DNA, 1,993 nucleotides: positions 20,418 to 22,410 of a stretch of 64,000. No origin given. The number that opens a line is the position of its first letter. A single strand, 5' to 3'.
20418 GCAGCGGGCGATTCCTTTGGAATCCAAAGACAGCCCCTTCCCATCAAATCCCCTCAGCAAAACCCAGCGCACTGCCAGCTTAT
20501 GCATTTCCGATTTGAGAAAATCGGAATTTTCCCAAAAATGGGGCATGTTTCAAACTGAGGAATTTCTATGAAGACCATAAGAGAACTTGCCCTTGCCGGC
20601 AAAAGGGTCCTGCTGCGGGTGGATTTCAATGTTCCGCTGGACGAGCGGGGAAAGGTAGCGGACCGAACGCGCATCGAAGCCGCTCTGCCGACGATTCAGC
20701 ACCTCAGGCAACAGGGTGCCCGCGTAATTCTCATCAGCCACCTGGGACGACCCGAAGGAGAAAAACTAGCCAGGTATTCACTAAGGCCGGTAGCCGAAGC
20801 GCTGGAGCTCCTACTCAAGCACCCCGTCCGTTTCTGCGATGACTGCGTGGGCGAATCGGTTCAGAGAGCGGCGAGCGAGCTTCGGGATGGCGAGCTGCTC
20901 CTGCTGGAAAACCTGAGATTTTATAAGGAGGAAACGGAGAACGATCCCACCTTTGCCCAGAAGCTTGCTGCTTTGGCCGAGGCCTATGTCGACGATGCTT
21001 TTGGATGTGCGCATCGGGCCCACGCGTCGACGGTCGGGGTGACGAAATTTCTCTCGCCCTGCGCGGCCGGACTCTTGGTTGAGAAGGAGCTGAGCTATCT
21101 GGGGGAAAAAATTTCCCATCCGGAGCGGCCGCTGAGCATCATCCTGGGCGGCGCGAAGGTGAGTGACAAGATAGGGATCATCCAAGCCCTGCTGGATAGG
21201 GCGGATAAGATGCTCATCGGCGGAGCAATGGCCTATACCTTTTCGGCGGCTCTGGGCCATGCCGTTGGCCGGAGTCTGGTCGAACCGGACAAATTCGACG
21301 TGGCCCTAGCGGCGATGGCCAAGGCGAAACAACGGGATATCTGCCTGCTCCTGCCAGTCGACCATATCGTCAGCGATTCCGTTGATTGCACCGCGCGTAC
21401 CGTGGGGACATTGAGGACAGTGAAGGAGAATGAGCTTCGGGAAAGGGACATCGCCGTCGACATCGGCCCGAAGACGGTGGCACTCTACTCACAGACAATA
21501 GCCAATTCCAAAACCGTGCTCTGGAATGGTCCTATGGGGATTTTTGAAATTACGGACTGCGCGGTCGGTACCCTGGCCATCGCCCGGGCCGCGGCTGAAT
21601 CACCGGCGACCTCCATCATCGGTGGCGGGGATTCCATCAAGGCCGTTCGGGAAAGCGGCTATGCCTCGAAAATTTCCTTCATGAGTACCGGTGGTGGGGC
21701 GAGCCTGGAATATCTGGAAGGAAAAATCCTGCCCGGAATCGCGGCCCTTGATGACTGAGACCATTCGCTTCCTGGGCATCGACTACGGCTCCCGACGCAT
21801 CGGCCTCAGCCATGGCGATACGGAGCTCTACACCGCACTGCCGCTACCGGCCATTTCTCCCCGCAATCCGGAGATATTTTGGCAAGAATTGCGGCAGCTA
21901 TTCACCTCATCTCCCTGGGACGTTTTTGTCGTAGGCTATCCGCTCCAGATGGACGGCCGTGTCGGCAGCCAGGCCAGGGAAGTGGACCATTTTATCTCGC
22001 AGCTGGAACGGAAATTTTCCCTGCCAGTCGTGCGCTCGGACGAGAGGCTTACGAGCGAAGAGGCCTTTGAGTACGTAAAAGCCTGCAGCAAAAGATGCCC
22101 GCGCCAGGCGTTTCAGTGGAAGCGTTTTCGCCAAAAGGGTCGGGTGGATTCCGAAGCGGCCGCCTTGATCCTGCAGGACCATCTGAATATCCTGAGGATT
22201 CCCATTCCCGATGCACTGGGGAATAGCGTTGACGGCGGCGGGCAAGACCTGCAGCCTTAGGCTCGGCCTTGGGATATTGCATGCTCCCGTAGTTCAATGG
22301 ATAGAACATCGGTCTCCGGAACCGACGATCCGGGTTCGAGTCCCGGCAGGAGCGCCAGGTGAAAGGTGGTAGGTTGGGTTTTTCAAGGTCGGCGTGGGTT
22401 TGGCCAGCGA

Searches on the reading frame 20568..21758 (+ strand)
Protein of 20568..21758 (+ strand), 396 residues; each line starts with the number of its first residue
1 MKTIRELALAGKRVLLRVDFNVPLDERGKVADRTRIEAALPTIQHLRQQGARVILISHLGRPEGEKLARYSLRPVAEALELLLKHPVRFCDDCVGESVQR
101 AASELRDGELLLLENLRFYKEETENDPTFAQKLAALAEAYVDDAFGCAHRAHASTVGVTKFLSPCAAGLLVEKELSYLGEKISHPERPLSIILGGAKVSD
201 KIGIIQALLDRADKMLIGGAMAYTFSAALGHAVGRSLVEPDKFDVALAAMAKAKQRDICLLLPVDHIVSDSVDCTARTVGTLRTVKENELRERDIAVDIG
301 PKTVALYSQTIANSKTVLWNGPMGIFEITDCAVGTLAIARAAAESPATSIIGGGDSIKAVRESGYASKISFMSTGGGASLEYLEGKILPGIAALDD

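Call 52: search_protein_families(library=pfam, proteins=[window:20568-21758:+], max_evalue=0.00001)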
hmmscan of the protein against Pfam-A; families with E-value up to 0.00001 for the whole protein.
window:20568-21758:+ (396 aa): 1 family
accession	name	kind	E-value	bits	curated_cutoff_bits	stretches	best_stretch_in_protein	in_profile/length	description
PF00162.24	PGK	-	4.6e-149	497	27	1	4-386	1-379/379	Phosphoglycerate kinase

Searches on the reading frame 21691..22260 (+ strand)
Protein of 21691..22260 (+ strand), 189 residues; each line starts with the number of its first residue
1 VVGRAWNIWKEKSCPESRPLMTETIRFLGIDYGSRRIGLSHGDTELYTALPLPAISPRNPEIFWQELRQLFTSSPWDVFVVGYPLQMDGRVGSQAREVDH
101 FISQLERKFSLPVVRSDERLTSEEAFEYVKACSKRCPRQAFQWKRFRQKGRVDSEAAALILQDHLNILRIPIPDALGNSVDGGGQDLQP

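Call 52: search_protein_families(library=pfam, proteins=[window:21691-22260:+], max_evalue=0.00001)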
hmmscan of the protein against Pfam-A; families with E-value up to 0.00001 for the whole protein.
window:21691-22260:+ (189 aa): 1 family
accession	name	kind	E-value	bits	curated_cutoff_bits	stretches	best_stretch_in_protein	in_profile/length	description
PF03652.20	RuvX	-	3e-31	109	29.2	1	26-166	2-133/134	Holliday junction resolvase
